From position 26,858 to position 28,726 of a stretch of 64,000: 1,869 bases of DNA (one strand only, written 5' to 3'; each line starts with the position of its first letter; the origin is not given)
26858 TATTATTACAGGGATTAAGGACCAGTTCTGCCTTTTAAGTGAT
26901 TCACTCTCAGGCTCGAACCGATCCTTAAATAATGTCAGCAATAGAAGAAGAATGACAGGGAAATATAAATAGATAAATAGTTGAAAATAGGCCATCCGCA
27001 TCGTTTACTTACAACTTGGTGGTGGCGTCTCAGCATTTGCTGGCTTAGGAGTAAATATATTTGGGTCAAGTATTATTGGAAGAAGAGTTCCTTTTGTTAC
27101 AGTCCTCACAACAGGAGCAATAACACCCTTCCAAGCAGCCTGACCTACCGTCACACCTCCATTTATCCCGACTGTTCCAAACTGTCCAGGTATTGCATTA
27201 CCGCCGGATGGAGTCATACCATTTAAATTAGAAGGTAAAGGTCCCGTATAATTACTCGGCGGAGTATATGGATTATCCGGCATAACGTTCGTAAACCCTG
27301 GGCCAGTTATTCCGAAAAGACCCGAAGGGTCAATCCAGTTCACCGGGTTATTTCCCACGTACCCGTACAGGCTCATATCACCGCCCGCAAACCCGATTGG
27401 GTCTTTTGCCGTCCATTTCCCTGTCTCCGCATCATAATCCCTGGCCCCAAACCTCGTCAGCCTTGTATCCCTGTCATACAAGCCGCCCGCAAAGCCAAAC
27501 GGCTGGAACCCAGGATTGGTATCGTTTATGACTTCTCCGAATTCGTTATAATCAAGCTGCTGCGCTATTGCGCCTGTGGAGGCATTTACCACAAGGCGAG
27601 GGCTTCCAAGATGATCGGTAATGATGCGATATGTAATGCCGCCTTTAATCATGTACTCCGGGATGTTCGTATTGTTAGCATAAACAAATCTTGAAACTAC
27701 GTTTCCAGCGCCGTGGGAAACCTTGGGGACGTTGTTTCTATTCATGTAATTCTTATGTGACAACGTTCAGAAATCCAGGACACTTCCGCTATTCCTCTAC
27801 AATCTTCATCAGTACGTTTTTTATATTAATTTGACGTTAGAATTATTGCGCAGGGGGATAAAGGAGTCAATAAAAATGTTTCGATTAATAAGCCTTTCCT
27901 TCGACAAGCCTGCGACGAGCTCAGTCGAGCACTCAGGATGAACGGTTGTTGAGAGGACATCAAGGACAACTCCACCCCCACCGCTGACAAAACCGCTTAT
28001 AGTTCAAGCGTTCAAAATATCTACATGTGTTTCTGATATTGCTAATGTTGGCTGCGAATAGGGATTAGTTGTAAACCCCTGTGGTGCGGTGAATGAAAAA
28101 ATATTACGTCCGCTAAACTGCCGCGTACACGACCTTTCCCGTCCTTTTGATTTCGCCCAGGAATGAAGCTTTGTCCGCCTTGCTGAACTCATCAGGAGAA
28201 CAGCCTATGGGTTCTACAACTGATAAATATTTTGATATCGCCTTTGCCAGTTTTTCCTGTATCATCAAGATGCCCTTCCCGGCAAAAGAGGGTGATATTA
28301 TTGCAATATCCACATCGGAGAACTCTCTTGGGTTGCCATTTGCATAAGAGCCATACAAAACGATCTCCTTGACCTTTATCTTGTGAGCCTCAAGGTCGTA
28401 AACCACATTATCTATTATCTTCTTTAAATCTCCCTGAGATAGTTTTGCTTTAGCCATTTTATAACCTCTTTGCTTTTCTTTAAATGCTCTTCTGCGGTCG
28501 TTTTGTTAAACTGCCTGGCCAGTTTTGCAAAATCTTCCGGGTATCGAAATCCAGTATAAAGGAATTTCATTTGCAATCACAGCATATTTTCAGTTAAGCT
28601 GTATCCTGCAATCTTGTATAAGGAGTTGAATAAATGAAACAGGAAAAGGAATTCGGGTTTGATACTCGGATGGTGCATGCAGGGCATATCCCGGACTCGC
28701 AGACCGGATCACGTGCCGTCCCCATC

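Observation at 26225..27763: Orphan RHS C-terminal toxin tip with a CPBP/Abi membrane protease as candidate immunity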

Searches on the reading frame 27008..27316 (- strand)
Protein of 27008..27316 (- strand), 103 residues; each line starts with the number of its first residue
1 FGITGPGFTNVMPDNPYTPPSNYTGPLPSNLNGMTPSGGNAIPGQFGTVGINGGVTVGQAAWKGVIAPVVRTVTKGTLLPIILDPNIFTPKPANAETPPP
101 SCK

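Call 25: find_homologous_proteins(query=A4, max_evalue=0.01)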
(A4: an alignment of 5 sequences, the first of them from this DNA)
Query A4 (5 sequences) (103 aa, profile of the alignment): 3 proteins with E <= 0.01 among 372 candidates.
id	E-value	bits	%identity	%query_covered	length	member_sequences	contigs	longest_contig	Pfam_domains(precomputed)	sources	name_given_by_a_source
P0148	2.2e-5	42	40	99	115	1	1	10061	-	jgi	jgi:hypothetical protein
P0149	3.6e-4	38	82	50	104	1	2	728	-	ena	-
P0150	6.1e-3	34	35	99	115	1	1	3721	-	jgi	jgi:hypothetical protein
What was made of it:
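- Tried and rejected: A profile search with a word index recovered only 3 tips and missed known members (call 25).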

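Call 27: find_encoding_contigs(protein=P0148, flank=8000, max_places=2)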
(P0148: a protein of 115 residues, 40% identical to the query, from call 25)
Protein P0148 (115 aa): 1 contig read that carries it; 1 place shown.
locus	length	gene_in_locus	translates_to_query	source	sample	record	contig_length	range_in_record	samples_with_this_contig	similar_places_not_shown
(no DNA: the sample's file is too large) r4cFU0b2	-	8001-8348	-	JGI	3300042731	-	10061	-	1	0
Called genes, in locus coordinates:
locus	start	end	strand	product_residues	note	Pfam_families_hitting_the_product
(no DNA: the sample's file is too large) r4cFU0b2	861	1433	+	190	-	-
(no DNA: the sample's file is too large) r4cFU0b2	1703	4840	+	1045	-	PF01807:Zn_ribbon_DnaG, PF08275:DNAG_N, PF13662:Toprim_4 (weak), PF13155:Toprim_2, PF27228:MTBMA_p00010_2nd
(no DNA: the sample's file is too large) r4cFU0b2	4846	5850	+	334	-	PF02899:Phage_int_SAM_1 (faint), PF13495:Phage_int_SAM_4 (weak), PF00589:Phage_integrase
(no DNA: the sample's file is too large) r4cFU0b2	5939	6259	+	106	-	PF06296:RelE (weak)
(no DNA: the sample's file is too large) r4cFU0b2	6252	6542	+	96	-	PF15731:MqsA_antitoxin (weak), PF13560:HTH_31 (weak), PF01381:HTH_3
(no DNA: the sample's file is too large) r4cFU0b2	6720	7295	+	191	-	-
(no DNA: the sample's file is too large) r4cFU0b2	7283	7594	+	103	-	-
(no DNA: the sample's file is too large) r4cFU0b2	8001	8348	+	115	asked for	-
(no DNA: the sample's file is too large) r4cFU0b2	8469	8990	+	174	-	?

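Call 28: find_encoding_contigs(protein=P0150, flank=5000, max_places=2)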
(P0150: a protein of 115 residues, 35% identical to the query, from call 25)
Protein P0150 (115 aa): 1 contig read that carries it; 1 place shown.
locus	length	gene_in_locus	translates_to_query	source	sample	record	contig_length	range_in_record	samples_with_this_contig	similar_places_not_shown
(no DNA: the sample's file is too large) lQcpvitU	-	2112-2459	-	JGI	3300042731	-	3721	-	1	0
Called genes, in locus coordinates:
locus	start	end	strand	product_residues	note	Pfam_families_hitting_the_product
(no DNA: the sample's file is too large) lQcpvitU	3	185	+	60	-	PF01381:HTH_3, PF12844:HTH_19 (weak), PF13560:HTH_31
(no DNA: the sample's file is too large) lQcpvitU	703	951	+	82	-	-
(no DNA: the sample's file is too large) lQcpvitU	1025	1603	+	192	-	-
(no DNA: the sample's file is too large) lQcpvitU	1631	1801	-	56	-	-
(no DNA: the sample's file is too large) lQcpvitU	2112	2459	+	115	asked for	-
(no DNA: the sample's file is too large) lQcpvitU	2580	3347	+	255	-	PF02517:Rce1-like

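Call 39: search_protein_representatives(alignment_id=A5)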
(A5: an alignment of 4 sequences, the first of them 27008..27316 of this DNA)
Query: 4 sequences, 106 profile positions. Proteins with E-value up to 0.001 (for the whole library): 16; up to 1e-10: 5; up to 1e-30: 2. The best 16 are listed.
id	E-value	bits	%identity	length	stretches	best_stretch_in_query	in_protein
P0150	1.2e-49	183.5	-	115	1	1-105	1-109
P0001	9.0e-46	171.1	-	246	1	1-106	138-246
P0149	5.0e-26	107.6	-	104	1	1-58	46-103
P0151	4.5e-17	78.8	-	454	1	1-100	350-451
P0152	1.5e-16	77.1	-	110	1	1-84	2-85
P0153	3.7e-09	53.3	-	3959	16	32-78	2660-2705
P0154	1.9e-08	51.1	-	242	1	2-97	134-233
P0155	2.0e-08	51.0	-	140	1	1-103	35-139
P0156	2.6e-08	50.6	-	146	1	1-86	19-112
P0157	1.4e-07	48.2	-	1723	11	32-62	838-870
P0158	4.1e-06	43.6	-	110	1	1-102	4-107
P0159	1.2e-05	42.0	-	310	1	2-84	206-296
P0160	1.9e-05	41.4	-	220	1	1-58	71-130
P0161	5.5e-05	39.9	-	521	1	2-73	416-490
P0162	5.5e-05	39.9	-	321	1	2-103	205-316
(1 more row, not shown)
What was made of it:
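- Tried and rejected: The exhaustive HMMER search was needed (call 39).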

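Call 49: search_solved_structures(query=A6, max_evalue=10)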
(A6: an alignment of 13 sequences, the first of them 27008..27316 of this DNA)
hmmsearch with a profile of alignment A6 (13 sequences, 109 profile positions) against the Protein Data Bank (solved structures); distinct sequences matched with E-value up to 10: 1.
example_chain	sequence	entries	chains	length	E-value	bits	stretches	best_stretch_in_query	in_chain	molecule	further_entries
3zc4_A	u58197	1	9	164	1.6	12.6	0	23-93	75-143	SSO1398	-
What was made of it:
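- Closest known: Tse5. Different: The tip profile finds nothing in PDB sequences at E<=10 apart from an unrelated chain at E 1.6 (call 49); whether that library holds the full Tse5 sequence was not checked.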

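Call 50: find_encoding_contigs(protein=P0154, flank=4000, max_places=2)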
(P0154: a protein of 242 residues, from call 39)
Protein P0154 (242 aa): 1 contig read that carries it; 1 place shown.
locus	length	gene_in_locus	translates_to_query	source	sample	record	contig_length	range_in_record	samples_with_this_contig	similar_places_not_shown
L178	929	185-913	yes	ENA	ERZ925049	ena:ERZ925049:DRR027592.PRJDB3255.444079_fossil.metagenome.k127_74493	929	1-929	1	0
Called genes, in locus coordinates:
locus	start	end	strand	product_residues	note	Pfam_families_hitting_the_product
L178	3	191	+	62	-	?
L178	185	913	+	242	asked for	PF05593:RHS_repeat (faint), PF25023:TEN_YD-shell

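Call 51: find_encoding_contigs(protein=P0162, flank=4000, max_places=2)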
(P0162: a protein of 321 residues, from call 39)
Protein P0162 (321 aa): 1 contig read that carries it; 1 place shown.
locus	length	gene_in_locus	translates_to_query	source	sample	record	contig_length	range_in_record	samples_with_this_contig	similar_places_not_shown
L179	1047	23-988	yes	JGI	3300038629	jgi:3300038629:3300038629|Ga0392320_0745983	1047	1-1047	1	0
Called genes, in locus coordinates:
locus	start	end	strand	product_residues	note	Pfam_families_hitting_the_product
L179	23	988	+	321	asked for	PF05593:RHS_repeat (faint), PF25023:TEN_YD-shell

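Call 56: predict_structure(alignment_id=A6)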
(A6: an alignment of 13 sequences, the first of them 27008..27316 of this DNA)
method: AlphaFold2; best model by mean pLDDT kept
length: 103 residues; sequences in the alignment: 13
mean_pLDDT: 55.3   pTM: 0.20
mean pLDDT of the five models: 55.3, 54.0, 52.7, 49.4, 46.0
residues with pLDDT >= 90: 0; 70-90: 4; 50-70: 69; < 50: 30
segments of 3 or more residues with pLDDT < 50: 7-9, 22-24, 37-40, 43-55
pLDDT, mean of each block of 10 residues (from residue 1): 49 56 51 48 46 50 59 62 64 66 60
secondary structure, 60 per line:
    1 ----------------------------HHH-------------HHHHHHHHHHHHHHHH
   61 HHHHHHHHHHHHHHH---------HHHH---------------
elements in order: H45-75 H85-88
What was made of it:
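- The structure model is of low confidence (pLDDT 55, call 56).
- Tried and rejected: Tip structure: AF2 with 13 sequences gave pLDDT 55, too low for a fold search (call 56).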

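Call 66: search_dna_similar(query=window:27008-27316:-, collection=plasmids, mode=protein, max_evalue=0.01, max_rows=10)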
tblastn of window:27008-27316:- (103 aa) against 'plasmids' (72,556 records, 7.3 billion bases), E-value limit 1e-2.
No match.

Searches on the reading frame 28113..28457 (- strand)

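Call 3: search_protein_families(library=pfam, proteins=[window:28113-28457:-], max_evalue=0.1)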
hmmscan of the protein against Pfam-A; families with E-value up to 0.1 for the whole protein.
window:28113-28457:- (114 aa): 4 families
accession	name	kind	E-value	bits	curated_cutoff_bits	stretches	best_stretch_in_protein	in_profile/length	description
PF01909.29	NTP_transf_2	-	1.6e-10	41.7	21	1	27-75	12-55/93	Nucleotidyltransferase domain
PF18765.7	Polbeta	-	1e-09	38.9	26.9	1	25-82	9-68/93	Polymerase beta, Nucleotidyltransferase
PF22813.1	TcaA_2nd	-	0.02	15.7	26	1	5-49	11-55/103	TcaA protein second domain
PF22600.2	MTPAP-like_central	-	0.024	15.2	27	1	19-58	29-68/139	Poly(A) RNA polymerase, mitochondrial-like, central palm domain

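Call 4: search_protein_families(library=ncbifam, proteins=[window:28113-28457:-], max_evalue=0.1)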
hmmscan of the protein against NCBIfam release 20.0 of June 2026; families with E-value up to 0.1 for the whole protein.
window:28113-28457:- (114 aa): 4 families
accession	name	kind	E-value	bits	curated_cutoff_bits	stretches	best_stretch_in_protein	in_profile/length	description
NF047752.1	MntA_antitoxin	equivalog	5.9e-10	39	60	1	25-82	3-61/106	type VII toxin-antitoxin system MntA family adenylyltransferase antitoxin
NF045481.1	Endoglyc_F3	equivalog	0.012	15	450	1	17-67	223-272/290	endo-beta-N-acetylglucosaminidase F3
NF012212.1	ANT_9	subfamily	0.025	13.9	340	1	26-58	18-51/249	aminoglycoside nucleotidyltransferase ANT(9)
NF051895.1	anti_phage_HalB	equivalog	0.038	13.6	190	1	32-54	2-24/211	anti-phage Hailong system nucleotidyltransferase HalB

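Call 72: search_protein_families(library=padloc, proteins=[window:28113-28457:-], max_evalue=0.01)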
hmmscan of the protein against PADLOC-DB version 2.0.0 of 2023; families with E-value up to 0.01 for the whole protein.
window:28113-28457:- (114 aa): 8 families
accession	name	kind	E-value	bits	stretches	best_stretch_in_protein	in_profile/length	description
PDLC04903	PDC-S09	-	1.5e-10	39.3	1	10-109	6-107/108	-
PDLC04368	PDC-M05A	-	1e-06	26.7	1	21-107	99-184/201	-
PDLC04907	PDC-S09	-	1.9e-06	26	1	21-56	19-54/114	-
PDLC04906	PDC-S09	-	5.8e-06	24.6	1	25-53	20-48/98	-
PDLC04904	PDC-S09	-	0.00026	19.1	1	24-55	20-51/104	-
PDLC04372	PDC-M05A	-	0.00051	18.3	1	21-102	68-148/167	-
PDLC04902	PDC-S09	-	0.00062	18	1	24-79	16-73/97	-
PDLC00801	Cyclase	-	0.0018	15.4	1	15-57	31-74/295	oligonucleotide-cyclase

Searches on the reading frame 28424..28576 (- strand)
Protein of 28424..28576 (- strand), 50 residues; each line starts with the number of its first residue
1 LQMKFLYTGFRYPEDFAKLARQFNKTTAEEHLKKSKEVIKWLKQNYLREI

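Call 3: search_protein_families(library=pfam, proteins=[window:28424-28576:-], max_evalue=0.1)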
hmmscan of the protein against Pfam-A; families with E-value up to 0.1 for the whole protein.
window:28424-28576:- (50 aa): 3 families
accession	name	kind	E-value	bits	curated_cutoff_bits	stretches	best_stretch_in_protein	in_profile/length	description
PF05168.19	HEPN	-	0.0039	17.8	22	1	5-44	82-116/117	HEPN domain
PF00306.32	ATP-synt_ab_C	-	0.04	14.7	27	1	3-46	12-54/126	ATP synthase alpha/beta chain, C terminal domain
PF14117.11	DUF4287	-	0.07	13.6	27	1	20-46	17-44/60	Domain of unknown function (DUF4287)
